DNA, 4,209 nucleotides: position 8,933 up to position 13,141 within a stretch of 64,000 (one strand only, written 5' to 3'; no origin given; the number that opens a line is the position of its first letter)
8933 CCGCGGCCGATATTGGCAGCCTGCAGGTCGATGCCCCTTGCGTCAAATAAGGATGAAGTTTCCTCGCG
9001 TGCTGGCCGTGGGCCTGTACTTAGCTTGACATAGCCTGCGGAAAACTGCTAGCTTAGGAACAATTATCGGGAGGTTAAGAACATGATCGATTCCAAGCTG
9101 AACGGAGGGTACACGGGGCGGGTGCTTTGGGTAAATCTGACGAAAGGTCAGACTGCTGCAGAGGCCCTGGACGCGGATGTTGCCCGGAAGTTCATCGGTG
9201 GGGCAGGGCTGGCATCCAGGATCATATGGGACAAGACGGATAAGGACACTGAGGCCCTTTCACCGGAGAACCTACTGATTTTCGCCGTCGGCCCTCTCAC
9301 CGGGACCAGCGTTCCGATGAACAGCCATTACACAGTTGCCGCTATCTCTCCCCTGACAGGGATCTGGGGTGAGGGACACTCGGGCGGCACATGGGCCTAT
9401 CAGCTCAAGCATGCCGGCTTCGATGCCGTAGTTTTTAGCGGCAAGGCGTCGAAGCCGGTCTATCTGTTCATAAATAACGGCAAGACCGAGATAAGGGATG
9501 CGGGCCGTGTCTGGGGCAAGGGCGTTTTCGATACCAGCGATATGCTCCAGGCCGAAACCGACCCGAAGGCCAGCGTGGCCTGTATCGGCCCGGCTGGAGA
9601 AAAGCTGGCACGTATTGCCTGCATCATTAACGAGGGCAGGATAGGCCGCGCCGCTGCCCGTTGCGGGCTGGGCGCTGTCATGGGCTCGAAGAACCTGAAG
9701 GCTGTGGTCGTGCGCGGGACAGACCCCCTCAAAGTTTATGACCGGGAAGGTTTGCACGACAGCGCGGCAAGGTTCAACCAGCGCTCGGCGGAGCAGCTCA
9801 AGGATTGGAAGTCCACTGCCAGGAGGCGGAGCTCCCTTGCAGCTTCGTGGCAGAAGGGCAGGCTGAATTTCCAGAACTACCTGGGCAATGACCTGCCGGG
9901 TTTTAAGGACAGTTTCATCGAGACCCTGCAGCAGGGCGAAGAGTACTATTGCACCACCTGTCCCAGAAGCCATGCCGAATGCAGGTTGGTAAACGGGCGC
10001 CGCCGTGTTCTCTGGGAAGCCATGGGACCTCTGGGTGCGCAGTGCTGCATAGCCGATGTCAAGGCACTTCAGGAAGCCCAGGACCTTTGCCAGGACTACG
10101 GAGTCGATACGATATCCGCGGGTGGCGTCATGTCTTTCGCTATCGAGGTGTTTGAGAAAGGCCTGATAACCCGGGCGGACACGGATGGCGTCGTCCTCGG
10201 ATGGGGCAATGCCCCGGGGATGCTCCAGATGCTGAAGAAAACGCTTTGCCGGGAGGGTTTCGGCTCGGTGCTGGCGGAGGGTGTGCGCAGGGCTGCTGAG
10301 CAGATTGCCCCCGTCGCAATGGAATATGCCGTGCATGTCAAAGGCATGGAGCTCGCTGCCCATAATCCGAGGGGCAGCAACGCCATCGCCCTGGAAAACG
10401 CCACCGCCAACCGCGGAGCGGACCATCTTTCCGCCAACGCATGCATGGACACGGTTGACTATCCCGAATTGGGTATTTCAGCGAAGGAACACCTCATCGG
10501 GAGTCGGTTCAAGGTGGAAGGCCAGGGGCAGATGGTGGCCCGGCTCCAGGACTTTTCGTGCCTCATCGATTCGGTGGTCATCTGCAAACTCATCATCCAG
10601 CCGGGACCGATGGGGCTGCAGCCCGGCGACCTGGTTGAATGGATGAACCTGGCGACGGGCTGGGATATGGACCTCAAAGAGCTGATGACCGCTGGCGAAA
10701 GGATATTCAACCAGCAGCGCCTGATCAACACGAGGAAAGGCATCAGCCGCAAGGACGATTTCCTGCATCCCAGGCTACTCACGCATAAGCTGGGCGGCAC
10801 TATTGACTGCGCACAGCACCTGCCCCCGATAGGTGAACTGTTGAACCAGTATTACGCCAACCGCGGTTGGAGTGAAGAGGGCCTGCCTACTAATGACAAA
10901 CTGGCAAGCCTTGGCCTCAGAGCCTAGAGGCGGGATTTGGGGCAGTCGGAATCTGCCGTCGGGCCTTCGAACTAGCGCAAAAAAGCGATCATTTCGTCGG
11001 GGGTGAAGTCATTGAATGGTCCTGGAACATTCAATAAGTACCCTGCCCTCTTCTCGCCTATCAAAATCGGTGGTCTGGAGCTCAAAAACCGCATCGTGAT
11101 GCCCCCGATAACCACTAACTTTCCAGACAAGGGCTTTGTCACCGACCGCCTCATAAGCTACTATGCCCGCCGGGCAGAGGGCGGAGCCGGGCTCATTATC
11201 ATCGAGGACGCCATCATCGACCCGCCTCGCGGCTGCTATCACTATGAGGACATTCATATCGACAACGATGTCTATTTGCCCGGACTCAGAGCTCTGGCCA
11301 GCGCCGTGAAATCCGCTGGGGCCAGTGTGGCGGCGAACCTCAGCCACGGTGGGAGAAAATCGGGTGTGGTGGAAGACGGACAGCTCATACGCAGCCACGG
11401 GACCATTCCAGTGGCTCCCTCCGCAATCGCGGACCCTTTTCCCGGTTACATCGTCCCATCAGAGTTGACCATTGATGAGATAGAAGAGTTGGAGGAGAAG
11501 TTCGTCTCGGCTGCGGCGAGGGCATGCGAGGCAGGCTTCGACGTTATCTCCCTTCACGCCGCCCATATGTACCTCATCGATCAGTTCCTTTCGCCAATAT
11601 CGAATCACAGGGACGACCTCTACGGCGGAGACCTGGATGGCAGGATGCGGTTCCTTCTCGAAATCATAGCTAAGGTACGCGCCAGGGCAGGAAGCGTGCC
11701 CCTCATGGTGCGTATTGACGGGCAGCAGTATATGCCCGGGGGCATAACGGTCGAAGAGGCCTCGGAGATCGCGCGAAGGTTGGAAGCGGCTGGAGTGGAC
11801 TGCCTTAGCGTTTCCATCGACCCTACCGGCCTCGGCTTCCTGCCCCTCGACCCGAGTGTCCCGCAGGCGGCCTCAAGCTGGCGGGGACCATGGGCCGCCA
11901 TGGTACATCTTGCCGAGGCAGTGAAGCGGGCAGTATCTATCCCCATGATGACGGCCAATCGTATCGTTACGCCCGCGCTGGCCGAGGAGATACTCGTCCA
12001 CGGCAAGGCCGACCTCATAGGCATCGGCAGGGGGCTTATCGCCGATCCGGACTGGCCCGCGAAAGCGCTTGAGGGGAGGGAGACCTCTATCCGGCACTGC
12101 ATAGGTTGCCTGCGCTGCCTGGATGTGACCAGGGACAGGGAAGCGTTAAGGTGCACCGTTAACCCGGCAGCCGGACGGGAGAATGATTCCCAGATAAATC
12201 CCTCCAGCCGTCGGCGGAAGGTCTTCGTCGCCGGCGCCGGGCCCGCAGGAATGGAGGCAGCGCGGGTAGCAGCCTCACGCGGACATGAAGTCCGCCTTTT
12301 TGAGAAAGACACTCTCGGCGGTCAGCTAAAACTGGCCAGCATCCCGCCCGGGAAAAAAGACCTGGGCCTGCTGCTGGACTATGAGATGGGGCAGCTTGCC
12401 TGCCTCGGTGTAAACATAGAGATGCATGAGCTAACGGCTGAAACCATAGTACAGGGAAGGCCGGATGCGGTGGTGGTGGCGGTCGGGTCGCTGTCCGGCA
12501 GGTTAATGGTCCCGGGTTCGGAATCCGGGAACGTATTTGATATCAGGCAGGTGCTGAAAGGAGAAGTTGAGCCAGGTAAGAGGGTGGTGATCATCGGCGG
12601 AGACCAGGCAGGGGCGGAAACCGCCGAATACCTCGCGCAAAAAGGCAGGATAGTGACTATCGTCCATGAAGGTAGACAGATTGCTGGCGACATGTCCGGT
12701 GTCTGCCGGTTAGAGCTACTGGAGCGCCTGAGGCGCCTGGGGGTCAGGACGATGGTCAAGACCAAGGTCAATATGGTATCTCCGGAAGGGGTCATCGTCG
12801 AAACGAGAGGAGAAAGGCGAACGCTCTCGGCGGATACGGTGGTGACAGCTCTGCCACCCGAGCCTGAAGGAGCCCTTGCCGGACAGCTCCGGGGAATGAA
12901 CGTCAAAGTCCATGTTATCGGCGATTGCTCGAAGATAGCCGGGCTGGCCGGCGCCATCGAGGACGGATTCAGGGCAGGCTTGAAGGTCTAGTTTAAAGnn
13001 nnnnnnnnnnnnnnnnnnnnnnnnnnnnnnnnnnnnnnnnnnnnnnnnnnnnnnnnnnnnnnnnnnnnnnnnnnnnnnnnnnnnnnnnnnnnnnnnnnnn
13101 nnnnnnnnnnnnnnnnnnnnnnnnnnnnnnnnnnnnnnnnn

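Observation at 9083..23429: Orphan glycyl-radical-enzyme island: GRE, two family III CoA-transferases and Mo/W enzymes, with no activase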

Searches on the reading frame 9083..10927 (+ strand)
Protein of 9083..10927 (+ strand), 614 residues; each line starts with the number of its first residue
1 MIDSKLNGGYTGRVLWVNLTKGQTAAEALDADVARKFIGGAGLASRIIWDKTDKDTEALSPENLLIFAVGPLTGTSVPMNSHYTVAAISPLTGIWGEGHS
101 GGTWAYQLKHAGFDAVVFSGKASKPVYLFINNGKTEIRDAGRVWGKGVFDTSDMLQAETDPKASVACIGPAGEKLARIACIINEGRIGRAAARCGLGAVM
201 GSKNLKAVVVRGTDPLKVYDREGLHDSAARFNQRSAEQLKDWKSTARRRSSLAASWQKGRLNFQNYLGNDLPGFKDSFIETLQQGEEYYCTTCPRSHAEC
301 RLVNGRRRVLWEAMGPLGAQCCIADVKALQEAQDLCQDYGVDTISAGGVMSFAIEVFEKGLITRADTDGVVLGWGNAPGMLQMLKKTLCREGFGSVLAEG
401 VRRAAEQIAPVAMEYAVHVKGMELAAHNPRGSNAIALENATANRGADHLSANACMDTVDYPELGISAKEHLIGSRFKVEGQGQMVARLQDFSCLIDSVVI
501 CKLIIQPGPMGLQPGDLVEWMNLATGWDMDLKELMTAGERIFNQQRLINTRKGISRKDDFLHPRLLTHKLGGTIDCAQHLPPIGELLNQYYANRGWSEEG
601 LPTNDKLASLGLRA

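Call 3: search_protein_families(library=pfam, proteins=[window:9083-10927:+])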
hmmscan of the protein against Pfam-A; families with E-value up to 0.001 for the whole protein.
window:9083-10927:+ (614 aa): 2 families
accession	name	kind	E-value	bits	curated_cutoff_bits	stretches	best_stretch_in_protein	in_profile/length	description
PF01314.23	AFOR_C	-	3.4e-90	303.4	27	1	276-612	57-385/385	Aldehyde ferredoxin oxidoreductase, domains 2 & 3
PF02730.20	AFOR_N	-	1.2e-77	260.6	29.8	1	12-213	1-199/199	Aldehyde ferredoxin oxidoreductase, N-terminal domain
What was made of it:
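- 9083..10927 (+): Tungsten-type aldehyde:ferredoxin oxidoreductase (614 aa). It is the first gene of the convergent plus-strand trio. Its link to the GRE is unproven. Pfam AFOR_N and AFOR_C (call 3).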

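Call 4: search_protein_families(library=ncbifam, proteins=[window:9083-10927:+])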
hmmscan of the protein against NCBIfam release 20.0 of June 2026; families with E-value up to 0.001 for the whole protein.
window:9083-10927:+ (614 aa): 2 families
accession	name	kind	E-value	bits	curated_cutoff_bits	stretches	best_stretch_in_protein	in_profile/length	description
NF007354.0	PRK09849.1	equivalog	1e-64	219.4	868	1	7-225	5-220/703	aldehyde ferredoxin oxidoreductase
NF040818.1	GAPOR_Arch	equivalog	1e-09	37.3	1300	1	54-136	43-124/654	glyceraldehyde-3-phosphate:ferredoxin oxidoreductase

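Call 44: search_solved_structures(query=window:9083-10927:+, max_evalue=1e-10)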
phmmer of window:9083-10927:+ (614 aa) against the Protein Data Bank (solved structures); distinct sequences matched with E-value up to 1e-10: 9.
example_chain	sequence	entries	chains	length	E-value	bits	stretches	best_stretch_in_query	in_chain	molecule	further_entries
9mqx_D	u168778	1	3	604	7.8e-107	361.5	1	9-612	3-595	Aldehyde:ferredoxin oxidoreductase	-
9g7j_A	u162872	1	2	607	7.2e-98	331.9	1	9-612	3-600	Aldehyde ferredoxin oxidoreductase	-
1aor_A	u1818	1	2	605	7.1e-97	328.6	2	9-222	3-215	ALDEHYDE FERREDOXIN OXIDOREDUCTASE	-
8c0z_A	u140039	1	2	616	1.1e-88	301.5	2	9-215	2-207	Aldehyde:ferredoxin oxidoreductase,tungsten-containing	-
1b25_A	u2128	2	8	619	2.5e-75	257.4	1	9-612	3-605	PROTEIN (FORMALDEHYDE FERREDOXIN OXIDOREDUCTASE) | FORMALDEHYDE FERREDOXIN OXIDOREDUCTASE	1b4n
9q1t_A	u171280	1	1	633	5e-73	249.8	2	8-220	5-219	Tungsten-dependent aldehyde oxidoreductase WOR83 from Haloferax volcanii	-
4z3w_A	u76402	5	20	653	4.3e-66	226.9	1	10-219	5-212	Benzoyl-CoA reductase, putative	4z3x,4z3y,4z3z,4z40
6x1o_A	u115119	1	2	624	4.4e-57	197.1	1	9-453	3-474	Formaldehyde:ferredoxin oxidoreductase wor5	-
6x6u_A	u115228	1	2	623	4.8e-57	197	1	9-453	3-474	Formaldehyde:ferredoxin oxidoreductase wor5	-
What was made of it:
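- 9083..10927 (+): It is closer to true AORs (9mqx 361 bits, 1aor 329 bits) than to BamB 4z3w (227 bits; call 44).
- On Class II benzoyl-CoA reductase BamB: True AORs score 329-361 bits, against 227 bits for 4z3w (call 44).
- Tried and rejected: BamB for the AOR (call 44).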

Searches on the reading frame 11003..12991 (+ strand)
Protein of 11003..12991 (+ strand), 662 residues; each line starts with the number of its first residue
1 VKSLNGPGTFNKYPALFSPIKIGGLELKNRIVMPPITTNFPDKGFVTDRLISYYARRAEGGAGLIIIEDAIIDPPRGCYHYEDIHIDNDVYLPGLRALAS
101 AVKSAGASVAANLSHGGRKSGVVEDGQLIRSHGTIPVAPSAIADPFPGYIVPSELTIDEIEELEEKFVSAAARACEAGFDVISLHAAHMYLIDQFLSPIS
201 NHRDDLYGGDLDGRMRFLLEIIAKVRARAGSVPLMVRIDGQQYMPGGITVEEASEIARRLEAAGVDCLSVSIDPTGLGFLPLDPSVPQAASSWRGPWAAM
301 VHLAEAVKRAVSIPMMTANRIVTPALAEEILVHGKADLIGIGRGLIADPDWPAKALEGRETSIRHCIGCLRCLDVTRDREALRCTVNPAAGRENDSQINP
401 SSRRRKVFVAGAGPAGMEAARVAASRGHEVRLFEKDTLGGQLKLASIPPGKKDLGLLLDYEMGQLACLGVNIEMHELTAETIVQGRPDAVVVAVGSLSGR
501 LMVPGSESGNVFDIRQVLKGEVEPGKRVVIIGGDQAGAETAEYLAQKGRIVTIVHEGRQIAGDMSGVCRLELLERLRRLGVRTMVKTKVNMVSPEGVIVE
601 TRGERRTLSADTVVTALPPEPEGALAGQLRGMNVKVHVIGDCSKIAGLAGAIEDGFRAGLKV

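Call 3: search_protein_families(library=pfam, proteins=[window:11003-12991:+])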
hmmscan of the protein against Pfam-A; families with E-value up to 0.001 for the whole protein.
window:11003-12991:+ (662 aa): 12 families
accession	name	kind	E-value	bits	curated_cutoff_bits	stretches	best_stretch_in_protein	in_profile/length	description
PF00724.26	Oxidored_FMN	-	1.4e-66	225.6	27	1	16-361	2-341/342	NADH:flavin oxidoreductase / NADH oxidase family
PF07992.20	Pyr_redox_2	-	7.6e-21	75.2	26.1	1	406-626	2-244/291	Pyridine nucleotide-disulphide oxidoreductase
PF00070.33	Pyr_redox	-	5.3e-12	46.5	22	1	527-596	1-70/82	Pyridine nucleotide-disulphide oxidoreductase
PF13738.12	Pyr_redox_3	-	2e-08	34.3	30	1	489-616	127-264/305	Pyridine nucleotide-disulphide oxidoreductase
PF13450.12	NAD_binding_8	-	8e-08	32.9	21.9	1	409-447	1-40/68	NAD(P)-binding Rossmann-like domain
PF03486.20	HI0933_like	-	6.2e-07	29.5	50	1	406-437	2-33/244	HI0933-like protein Rossmann domain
PF12831.13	FAD_oxidored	-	1.2e-06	28.6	27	1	407-442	2-38/416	FAD dependent oxidoreductase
PF01262.27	AlaDh_PNT_C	-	1.5e-06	28.3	23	0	404-436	28-60/214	Alanine dehydrogenase/PNT, C-terminal domain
PF01134.28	GIDA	-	2.4e-06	27.3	22.1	0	406-436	1-31/391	Glucose inhibited division protein A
PF01266.30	DAO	-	9.4e-05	22.5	27.9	0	406-440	1-37/353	FAD dependent oxidoreductase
PF01494.25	FAD_binding_3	-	0.00025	20.8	22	0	406-436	3-33/349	FAD binding domain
PF13241.12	NAD_binding_7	-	0.00054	20.9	22.1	0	525-557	7-39/104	Putative NAD(P)-binding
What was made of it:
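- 11003..12991 (+): OYE-type FMN domain fused to an FAD/NAD(P) domain (662 aa), of the 2,4-dienoyl-CoA/enoate reductase type. Pfam Oxidored_FMN and Pyr_redox_2 (call 3).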

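Call 4: search_protein_families(library=ncbifam, proteins=[window:11003-12991:+])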
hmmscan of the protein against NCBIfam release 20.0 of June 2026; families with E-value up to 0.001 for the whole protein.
window:11003-12991:+ (662 aa): 74 families (the best 25 are shown)
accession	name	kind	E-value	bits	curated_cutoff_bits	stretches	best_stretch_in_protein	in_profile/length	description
TIGR03997.1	mycofact_OYE_2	equivalog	1.7e-149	499.2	793.15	1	16-661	2-644/645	mycofactocin system FadH/OYE family oxidoreductase 2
NF045599.1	bili_reduct_long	exception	1.2e-140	469.8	750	1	16-660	1-639/641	bilirubin reductase, long form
NF041087.1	bile_acid_BaiCD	equivalog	2.3e-137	458.8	825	1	13-660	1-640/642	bile acid Fe-S flavoenzyme BaiCD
TIGR03996.1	mycofact_OYE_1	hypoth_equivalog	6.4e-72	243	627.9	1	18-654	4-628/633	mycofactocin system FadH/OYE family oxidoreductase 1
NF010047.0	PRK13523.1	equivalog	9e-68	228.8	431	1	15-364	4-329/339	NADPH dehydrogenase NamA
NF045592.1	bili_reduct_N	equivalog_domain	1.7e-63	215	425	1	16-387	2-363/363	bilirubin reductase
NF006101.0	PRK08255.1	equivalog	1.1e-54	185.8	1078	1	11-354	394-729/768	bifunctional salicylyl-CoA 5-hydroxylase/oxidoreductase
NF007899.0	PRK10605.1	subfamily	3.4e-33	115.4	403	1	15-351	5-333/365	N-ethylmaleimide reductase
NF009410.0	PRK12771.1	subfamily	1.4e-17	63.6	516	1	397-518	131-256/566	NAD(P)-binding protein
TIGR01350.1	lipoamide_DH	equivalog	5e-14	51.9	408.8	1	486-617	131-265/461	dihydrolipoyl dehydrogenase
TIGR01316.1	gltA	equivalog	7.3e-14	51.4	471.75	1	391-516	121-249/449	NADPH-dependent glutamate synthase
TIGR02053.1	MerA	equivalog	2.6e-11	43.2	454.45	1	482-624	126-271/465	mercury(II) reductase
NF009454.0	PRK12814.1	equivalog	2.7e-11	42.5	916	1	404-511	193-304/657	putative NADPH-dependent glutamate synthase small subunit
TIGR01424.1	gluta_reduc_2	equivalog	6.9e-11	41.4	606.05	1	488-622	132-264/446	glutathione-disulfide reductase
NF004991.0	PRK06370.1-3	subfamily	1.9e-10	39.9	620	1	399-447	29-79/509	FAD-containing oxidoreductase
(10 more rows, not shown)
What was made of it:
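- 11003..12991 (+): NCBIfam best matches are mycofactocin OYE_2, bilirubin reductase and BaiCD, all below their cut-offs (call 4).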
